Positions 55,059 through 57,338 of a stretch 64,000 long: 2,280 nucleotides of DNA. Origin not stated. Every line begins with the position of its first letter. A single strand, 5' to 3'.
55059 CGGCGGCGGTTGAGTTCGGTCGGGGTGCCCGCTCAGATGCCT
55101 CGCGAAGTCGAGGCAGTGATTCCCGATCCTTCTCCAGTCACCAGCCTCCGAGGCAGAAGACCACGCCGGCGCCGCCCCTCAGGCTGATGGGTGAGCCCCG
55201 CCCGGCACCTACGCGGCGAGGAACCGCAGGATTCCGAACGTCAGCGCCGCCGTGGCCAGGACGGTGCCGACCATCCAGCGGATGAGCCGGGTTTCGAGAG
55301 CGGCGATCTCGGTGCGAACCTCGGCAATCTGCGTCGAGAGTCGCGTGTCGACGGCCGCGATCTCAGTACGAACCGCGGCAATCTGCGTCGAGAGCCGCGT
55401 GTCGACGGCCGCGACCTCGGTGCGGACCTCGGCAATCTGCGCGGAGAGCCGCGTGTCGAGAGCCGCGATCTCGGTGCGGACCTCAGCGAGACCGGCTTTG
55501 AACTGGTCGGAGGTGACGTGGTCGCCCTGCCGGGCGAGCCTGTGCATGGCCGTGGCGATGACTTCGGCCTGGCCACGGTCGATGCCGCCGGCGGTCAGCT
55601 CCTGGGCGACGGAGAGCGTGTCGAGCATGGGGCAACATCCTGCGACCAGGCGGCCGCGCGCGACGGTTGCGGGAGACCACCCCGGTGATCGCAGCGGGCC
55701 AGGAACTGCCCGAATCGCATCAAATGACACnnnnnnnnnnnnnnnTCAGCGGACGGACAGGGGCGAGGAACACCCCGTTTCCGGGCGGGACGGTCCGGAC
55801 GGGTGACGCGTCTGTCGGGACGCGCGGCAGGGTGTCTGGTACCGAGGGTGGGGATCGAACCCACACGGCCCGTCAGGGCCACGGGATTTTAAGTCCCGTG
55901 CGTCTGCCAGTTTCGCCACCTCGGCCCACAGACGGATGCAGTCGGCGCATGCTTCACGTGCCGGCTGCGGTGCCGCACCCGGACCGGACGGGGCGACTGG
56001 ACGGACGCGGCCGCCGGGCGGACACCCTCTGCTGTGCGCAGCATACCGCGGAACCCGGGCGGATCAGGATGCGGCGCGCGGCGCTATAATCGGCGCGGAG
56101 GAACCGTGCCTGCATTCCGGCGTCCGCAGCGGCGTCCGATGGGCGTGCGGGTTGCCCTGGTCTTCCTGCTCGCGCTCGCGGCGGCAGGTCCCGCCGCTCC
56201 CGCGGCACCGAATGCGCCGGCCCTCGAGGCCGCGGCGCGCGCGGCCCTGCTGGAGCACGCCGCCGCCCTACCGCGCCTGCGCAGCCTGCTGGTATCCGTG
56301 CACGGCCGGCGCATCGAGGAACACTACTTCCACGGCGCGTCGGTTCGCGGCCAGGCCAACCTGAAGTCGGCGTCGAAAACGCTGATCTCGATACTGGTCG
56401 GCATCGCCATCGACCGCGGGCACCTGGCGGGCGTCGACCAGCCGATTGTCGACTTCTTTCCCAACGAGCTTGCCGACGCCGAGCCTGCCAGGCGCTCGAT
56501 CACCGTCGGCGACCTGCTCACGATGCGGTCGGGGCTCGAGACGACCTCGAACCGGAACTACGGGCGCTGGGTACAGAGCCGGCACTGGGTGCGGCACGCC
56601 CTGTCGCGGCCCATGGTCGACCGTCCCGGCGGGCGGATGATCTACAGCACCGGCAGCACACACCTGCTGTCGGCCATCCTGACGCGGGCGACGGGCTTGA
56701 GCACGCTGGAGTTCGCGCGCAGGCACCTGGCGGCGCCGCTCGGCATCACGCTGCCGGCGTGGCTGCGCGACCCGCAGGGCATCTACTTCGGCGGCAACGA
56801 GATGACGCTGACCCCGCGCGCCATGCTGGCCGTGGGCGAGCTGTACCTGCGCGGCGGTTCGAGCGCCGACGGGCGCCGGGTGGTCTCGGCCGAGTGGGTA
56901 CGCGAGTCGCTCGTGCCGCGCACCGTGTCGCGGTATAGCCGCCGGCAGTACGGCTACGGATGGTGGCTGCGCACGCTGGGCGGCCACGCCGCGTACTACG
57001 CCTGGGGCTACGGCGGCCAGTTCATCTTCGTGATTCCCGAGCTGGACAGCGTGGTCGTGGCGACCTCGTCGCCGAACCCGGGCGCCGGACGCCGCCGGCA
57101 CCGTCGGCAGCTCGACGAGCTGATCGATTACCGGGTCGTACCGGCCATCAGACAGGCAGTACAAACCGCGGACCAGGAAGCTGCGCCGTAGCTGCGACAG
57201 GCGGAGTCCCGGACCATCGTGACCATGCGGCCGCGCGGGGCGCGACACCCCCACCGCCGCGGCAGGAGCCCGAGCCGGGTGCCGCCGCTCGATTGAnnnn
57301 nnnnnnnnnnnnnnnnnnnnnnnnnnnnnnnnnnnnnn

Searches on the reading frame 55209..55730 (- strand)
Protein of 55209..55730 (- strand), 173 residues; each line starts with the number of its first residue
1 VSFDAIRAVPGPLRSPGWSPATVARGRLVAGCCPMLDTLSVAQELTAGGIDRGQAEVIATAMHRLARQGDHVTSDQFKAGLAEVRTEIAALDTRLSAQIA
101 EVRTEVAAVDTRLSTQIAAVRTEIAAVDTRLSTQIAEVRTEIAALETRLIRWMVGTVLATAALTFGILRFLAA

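Call 15: search_protein_families(library=pfam, proteins=[window:55209-55730:-], max_evalue=1)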
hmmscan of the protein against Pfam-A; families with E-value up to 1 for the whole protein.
window:55209-55730:- (173 aa): 20 families
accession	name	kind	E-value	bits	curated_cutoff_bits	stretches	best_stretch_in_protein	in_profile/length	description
PF07798.16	CCDC90-like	-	3.5e-15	56.7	33.5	2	77-170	77-174/175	Coiled-coil domain-containing protein 90-like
PF04513.17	Baculo_PEP_C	-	1.8e-05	25.2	38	1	81-147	33-99/140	Baculovirus polyhedron envelope protein, PEP, C terminus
PF11898.13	DUF3418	-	0.00049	19.4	25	1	46-141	392-473/582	Domain of unknown function (DUF3418)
PF10458.14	Val_tRNA-synt_C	-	0.0012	19.5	25.9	0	88-115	2-29/66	Valyl tRNA synthetase tRNA binding arm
PF05615.18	THOC7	-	0.0018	19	28.7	1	82-150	37-104/136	Tho complex subunit 7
PF07464.16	ApoLp-III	-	0.002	18.7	36.3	1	73-145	52-124/146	Apolipophorin-III precursor (apoLp-III)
PF07445.17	PriC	-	0.0025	18.2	23.3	1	74-147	38-110/174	Primosomal replication protein priC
PF07352.17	Phage_Mu_Gam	-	0.015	15.7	28.3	1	104-153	9-58/149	Bacteriophage Mu Gam like protein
PF09311.16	Rab5-bind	-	0.027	14.4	33.6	1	75-149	193-265/307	Rabaptin-like protein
PF09787.14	Golgin_A5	-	0.028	14.4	31.7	1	77-140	66-128/305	Golgin subfamily A member 5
PF04799.18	Fzo_mitofusin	-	0.043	13.7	27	1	94-149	98-152/161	fzo-like conserved region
PF18709.6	DLP_helical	-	0.043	13.5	25.5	1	98-161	75-141/340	Dynamin-like helical domain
PF05531.17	NPV_P10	-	0.056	14.4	29.8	1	81-132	6-59/75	Nucleopolyhedrovirus P10 protein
PF04012.17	PspA_IM30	-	0.057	13.5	33.9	1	74-132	107-163/220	PspA/IM30 family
PF12128.14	DUF3584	-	0.064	11.2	31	1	67-147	248-329/1191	Protein of unknown function (DUF3584)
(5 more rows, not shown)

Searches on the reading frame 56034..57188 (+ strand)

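Call 15: search_protein_families(library=pfam, proteins=[window:56034-57188:+], max_evalue=1)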
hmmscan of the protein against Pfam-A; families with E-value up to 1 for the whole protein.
window:56034-57188:+ (385 aa): 1 family
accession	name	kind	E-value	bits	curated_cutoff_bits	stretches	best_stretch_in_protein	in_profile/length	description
PF00144.29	Beta-lactamase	-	4.9e-28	98.7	27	1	85-362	19-325/329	Beta-lactamase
